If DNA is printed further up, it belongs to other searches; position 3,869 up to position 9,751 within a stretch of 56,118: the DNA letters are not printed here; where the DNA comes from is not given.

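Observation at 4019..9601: Giant DUF4011 / SF1 helicase / nuclease-fold / DUF3320 protein (Hhe-like) whose ATPase is split by an ~880-residue insertion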

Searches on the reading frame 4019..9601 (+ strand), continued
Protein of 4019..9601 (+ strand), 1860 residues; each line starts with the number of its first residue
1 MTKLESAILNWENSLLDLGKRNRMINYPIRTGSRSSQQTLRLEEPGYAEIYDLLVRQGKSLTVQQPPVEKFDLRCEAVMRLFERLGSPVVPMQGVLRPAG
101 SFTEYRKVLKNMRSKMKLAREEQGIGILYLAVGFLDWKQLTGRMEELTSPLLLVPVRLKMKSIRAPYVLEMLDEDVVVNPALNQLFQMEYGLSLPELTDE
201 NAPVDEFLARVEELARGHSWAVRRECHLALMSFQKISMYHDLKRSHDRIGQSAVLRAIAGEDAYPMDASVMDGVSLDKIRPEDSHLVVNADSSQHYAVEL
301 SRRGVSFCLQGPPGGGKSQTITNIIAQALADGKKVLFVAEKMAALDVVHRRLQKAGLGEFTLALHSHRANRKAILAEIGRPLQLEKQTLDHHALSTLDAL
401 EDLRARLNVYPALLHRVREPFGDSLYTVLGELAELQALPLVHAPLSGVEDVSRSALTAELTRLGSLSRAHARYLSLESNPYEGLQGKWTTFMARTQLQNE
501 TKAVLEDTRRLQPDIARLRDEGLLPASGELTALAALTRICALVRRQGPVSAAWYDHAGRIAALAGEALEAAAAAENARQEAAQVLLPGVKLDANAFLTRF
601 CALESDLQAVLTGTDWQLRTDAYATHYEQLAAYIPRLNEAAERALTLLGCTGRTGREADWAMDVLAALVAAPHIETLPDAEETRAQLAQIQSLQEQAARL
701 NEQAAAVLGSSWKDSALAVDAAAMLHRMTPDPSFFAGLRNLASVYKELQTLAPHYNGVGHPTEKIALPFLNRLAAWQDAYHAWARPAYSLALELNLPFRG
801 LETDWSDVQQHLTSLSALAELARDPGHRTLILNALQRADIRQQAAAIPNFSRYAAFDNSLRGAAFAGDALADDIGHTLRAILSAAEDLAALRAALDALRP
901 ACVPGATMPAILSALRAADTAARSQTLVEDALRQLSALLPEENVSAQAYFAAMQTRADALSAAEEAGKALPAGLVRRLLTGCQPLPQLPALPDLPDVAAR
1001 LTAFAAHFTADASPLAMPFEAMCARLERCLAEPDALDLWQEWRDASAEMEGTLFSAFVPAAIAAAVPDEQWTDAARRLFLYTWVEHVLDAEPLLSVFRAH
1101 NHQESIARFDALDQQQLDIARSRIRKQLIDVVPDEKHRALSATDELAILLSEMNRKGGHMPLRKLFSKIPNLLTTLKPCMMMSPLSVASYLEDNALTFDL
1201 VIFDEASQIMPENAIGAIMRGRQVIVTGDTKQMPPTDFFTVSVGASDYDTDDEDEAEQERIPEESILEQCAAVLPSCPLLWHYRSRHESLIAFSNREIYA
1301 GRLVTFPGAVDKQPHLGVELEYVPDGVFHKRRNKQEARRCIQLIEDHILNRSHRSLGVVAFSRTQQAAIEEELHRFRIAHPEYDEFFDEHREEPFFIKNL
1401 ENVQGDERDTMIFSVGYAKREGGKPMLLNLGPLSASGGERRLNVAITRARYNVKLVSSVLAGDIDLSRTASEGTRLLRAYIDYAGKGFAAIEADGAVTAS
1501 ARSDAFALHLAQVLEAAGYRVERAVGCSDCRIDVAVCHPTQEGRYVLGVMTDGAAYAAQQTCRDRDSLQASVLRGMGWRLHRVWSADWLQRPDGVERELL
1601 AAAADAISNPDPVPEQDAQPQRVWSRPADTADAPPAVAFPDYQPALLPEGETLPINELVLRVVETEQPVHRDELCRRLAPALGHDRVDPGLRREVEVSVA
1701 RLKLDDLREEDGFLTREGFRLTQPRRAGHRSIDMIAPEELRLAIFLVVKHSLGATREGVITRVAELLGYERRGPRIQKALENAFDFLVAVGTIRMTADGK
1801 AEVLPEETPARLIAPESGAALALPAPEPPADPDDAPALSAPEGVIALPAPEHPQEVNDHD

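Call 92: search_protein_families(library=padloc, proteins=[L025:18225-20111:+, L028:22695-23450:+, L025:15018-15722:+, L028:23464-24978:+, L025:6777-6995:+, L028:9974-16429:+, L025:15747-17039:+], max_evalue=0.00001)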
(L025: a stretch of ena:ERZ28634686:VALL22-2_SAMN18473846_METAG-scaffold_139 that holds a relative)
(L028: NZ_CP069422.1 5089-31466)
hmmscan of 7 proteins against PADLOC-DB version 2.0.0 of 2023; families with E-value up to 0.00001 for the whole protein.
L025:18225-20111:+ (628 aa): 3 families
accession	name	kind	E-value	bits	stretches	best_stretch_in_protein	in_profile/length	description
PDLC04606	PDC-M37B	-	7.8e-30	102.3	1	346-465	177-294/390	-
PDLC04605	PDC-M37B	-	2.3e-29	100.9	1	346-465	307-424/518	-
PDLC03838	DolB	-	5.5e-20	69.9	1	286-465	117-278/375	-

L028:22695-23450:+ (251 aa): 0 families

L025:15018-15722:+ (234 aa): 0 families

L028:23464-24978:+ (504 aa): 0 families

L025:6777-6995:+ (72 aa): 0 families

L028:9974-16429:+ (2151 aa): 6 families
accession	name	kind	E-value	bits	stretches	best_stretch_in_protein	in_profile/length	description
PDLC05009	PDC-S37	-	0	1308.3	3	1223-2142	642-1544/1550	-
PDLC02194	Hhe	-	1e-163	544.9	2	1336-1924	1197-1776/1911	-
PDLC03920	MkoA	-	7e-23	78.9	2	255-423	585-755/1112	-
PDLC03924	MkoC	-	3.6e-17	59.8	1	1516-1780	670-937/1136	-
PDLC03921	MkoA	-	2.5e-08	30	0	288-357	1018-1092/1607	-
PDLC04140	mad8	-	5.5e-06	24.1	1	308-408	26-113/314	mads_8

L025:15747-17039:+ (430 aa): 0 families

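Call 94: get_annotated_region(hit=H7, flank=7000)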
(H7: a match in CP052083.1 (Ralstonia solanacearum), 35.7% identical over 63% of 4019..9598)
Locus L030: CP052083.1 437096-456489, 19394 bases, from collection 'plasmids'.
description: Ralstonia solanacearum strain FJAT442.F1 plasmid Plas1, complete sequence
organism: Ralstonia solanacearum (NCBI taxid 305)
taxonomy: Bacteria; Pseudomonadota; Betaproteobacteria; Burkholderiales; Burkholderiaceae; Ralstonia; Ralstonia solanacearum
host: -; source: tomato,cell culture; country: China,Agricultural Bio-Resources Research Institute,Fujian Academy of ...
typing (MOB-suite, as given by PLSDB): mobilizable; relaxase MOBP
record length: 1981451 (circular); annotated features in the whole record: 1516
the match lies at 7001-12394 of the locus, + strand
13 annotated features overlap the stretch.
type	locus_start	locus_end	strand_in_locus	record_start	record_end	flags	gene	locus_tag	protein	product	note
CDS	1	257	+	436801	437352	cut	-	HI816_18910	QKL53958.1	N-acetyltransferase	-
CDS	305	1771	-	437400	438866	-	-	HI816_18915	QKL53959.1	GGDEF domain-containing protein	-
CDS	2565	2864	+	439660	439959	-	-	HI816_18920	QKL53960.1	hypothetical protein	-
CDS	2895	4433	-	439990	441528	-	-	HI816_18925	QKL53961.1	diguanylate cyclase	-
CDS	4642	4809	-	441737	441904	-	-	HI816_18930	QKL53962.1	hypothetical protein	-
CDS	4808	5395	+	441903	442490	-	-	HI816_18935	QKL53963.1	BON domain-containing protein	-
CDS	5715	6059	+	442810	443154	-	-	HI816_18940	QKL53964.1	hypothetical protein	-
CDS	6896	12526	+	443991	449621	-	-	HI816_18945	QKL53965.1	DUF3320 domain-containing protein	-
CDS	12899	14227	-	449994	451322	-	-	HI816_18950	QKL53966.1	IS4 family transposase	-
CDS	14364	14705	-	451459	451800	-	-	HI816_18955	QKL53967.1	hypothetical protein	-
CDS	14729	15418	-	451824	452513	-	-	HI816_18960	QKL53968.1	hypothetical protein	-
CDS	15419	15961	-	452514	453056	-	-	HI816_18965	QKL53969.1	hypothetical protein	-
CDS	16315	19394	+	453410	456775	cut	-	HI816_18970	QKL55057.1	thioester reductase domain-containing protein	-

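Call 95: get_annotated_region(hit=H2, flank=7000)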
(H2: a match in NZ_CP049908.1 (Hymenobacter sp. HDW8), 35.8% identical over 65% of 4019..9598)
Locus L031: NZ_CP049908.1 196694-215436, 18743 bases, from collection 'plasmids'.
description: Hymenobacter sp. HDW8 plasmid p_unnamed1, complete sequence
organism: Hymenobacter sp. HDW8 (NCBI taxid 2714932)
taxonomy: Bacteria; Bacteroidota; Cytophagia; Cytophagales; Hymenobacteraceae; Hymenobacter; Hymenobacter sp. HDW8
host: -; source: single bacterial strain,Siniperca scherzeri; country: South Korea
typing (MOB-suite, as given by PLSDB): non-mobilizable
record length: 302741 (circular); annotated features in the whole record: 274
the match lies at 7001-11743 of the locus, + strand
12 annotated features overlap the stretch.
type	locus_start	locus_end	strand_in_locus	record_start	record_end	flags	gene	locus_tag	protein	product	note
CDS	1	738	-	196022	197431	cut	-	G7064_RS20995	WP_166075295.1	hypothetical protein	-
CDS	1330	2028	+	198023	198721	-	-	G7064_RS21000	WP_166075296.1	recombinase family protein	GO:0006310 - DNA recombination [Evidence IEA]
CDS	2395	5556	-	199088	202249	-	-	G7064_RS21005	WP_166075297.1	SIR2 family protein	-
CDS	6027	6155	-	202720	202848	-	-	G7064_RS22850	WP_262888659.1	hypothetical protein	-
CDS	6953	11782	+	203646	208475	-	-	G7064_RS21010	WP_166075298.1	DUF3320 domain-containing protein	-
CDS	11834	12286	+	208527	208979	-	-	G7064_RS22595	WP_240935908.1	hypothetical protein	-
CDS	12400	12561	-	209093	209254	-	-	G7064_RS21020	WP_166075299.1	hypothetical protein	-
CDS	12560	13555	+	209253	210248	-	-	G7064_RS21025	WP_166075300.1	DUF4236 domain-containing protein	-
CDS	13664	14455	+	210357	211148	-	-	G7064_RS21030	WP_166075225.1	ion transporter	GO:0034220 - monoatomic ion transmembrane transport [Evidence IEA]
CDS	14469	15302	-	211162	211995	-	-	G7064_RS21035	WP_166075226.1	SH3 domain-containing protein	-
CDS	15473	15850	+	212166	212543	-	-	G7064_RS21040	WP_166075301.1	hypothetical protein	-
CDS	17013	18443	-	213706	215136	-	-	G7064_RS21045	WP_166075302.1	WGR domain-containing protein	-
